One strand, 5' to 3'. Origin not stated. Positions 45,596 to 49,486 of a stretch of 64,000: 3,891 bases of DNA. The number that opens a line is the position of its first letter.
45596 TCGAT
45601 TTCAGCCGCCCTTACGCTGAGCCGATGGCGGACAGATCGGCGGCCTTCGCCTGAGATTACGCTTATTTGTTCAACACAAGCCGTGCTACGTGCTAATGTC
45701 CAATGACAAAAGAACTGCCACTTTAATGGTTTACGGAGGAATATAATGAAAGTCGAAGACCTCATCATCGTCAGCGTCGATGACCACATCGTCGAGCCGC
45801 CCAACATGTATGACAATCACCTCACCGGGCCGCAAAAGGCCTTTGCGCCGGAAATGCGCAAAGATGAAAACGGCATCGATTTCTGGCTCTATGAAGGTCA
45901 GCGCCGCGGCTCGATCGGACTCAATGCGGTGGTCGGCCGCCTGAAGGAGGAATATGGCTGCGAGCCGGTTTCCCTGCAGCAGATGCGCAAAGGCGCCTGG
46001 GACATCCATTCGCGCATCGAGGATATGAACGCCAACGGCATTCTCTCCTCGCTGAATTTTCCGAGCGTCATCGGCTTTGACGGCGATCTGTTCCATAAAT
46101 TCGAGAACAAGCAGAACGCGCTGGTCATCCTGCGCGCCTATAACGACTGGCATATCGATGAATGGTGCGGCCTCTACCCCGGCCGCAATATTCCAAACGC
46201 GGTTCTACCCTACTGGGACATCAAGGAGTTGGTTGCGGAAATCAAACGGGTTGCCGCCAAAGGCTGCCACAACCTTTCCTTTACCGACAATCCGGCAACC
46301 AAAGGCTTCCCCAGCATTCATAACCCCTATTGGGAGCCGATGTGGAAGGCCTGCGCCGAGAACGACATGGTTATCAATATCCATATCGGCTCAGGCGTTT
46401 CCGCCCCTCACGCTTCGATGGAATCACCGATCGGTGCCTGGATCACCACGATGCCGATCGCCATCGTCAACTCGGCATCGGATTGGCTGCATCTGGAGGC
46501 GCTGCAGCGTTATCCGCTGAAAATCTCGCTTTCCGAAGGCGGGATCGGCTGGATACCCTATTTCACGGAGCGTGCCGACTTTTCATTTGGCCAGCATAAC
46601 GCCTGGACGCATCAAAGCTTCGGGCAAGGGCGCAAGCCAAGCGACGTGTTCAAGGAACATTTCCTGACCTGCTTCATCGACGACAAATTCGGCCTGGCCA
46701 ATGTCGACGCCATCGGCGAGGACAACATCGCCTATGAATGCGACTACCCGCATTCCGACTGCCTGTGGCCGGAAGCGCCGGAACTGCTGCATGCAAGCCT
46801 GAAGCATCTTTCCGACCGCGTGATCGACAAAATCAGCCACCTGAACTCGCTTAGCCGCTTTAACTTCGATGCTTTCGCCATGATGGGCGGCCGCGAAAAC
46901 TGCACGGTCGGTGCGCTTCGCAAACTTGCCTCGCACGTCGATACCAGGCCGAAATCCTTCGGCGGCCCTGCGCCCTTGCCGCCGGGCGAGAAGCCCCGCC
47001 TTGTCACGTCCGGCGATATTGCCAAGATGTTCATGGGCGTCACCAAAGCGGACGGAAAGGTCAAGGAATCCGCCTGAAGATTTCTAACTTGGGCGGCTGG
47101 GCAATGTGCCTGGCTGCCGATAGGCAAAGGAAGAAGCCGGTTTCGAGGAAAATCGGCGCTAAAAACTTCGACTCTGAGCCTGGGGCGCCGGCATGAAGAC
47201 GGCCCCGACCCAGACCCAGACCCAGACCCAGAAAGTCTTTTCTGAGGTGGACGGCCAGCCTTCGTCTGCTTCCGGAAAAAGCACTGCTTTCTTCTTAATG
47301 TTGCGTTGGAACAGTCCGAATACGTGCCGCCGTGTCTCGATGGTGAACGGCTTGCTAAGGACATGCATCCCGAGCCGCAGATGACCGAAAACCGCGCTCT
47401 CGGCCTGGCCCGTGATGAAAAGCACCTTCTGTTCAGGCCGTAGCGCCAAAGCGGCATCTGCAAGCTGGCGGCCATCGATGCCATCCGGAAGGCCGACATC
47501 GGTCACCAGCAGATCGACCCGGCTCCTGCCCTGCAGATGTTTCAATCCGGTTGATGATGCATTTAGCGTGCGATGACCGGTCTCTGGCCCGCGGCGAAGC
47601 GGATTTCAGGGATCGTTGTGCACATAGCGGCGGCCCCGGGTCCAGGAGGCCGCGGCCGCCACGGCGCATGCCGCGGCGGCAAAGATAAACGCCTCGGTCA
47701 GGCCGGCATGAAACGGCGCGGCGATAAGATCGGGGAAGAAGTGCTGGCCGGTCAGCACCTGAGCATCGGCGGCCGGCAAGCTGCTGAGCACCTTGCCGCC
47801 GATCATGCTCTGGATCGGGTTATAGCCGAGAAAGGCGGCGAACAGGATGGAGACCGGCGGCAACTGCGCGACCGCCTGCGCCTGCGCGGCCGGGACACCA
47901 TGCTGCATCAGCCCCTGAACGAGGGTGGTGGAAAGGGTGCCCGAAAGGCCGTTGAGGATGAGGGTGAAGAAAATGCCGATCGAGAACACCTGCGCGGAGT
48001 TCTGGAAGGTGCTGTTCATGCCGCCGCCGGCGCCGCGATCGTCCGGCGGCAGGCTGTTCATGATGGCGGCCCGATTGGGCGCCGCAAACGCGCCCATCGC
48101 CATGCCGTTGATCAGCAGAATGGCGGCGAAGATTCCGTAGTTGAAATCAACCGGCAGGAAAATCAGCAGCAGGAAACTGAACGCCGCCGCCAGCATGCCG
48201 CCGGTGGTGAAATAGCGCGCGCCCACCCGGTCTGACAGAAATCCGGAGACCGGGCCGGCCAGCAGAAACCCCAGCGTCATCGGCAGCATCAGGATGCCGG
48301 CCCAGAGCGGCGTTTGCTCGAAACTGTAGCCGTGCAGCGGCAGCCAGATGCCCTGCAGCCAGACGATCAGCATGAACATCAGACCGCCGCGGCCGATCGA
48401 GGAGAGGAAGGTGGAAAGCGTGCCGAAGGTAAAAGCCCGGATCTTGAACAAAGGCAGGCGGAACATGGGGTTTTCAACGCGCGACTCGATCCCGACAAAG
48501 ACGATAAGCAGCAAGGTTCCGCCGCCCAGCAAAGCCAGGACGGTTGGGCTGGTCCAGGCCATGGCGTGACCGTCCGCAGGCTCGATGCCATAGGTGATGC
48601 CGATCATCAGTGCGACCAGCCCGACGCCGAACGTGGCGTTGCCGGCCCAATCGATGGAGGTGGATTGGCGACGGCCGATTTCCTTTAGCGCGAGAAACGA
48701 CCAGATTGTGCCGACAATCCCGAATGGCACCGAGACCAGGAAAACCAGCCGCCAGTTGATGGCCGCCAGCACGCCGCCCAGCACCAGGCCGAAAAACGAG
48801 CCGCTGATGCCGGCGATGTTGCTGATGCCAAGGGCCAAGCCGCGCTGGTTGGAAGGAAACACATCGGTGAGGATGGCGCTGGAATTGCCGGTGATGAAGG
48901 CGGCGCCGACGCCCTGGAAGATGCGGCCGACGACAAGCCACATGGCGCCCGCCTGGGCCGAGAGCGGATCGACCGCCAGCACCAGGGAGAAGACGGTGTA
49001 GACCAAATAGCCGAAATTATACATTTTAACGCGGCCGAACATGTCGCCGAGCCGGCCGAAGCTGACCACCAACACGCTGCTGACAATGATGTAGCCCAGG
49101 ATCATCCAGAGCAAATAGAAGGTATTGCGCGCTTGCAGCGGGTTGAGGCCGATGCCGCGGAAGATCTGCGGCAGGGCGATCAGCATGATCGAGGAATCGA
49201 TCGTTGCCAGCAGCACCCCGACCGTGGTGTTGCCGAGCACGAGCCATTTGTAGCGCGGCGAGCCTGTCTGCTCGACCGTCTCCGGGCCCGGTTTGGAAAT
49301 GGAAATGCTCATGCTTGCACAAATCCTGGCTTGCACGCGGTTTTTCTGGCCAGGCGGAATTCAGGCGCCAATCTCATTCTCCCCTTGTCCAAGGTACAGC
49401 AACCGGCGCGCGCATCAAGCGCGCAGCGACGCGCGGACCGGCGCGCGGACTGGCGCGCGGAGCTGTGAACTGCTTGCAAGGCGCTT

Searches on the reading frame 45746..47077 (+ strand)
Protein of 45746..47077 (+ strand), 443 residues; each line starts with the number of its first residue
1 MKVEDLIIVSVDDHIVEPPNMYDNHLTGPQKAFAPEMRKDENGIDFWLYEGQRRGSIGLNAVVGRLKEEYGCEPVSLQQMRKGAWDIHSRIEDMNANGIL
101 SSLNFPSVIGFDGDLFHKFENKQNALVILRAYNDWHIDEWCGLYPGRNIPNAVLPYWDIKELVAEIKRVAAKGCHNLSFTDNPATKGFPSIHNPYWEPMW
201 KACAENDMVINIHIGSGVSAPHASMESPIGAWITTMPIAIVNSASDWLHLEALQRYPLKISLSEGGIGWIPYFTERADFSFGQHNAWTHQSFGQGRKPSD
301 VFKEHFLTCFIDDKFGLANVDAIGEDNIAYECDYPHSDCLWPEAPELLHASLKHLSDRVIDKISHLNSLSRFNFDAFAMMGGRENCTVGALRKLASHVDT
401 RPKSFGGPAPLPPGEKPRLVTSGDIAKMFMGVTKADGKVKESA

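Call 59: search_protein_families(library=pfam, proteins=[window:45746-47077:+], max_evalue=0.00001)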
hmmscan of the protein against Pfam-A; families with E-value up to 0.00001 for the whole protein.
window:45746-47077:+ (443 aa): 1 family
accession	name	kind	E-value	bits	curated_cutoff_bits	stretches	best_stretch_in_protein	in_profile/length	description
PF04909.20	Amidohydro_2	-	1.2e-18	68.3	26.4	1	69-368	11-283/289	Amidohydrolase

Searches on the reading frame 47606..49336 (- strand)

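Call 59: search_protein_families(library=pfam, proteins=[window:47606-49336:-], max_evalue=0.00001)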
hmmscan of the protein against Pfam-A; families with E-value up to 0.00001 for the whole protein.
window:47606-49336:- (576 aa): 1 family
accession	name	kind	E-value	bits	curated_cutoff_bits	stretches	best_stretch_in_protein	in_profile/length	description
PF07690.21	MFS_1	-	4.1e-35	121.8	33.4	1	39-451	3-345/347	Major Facilitator Superfamily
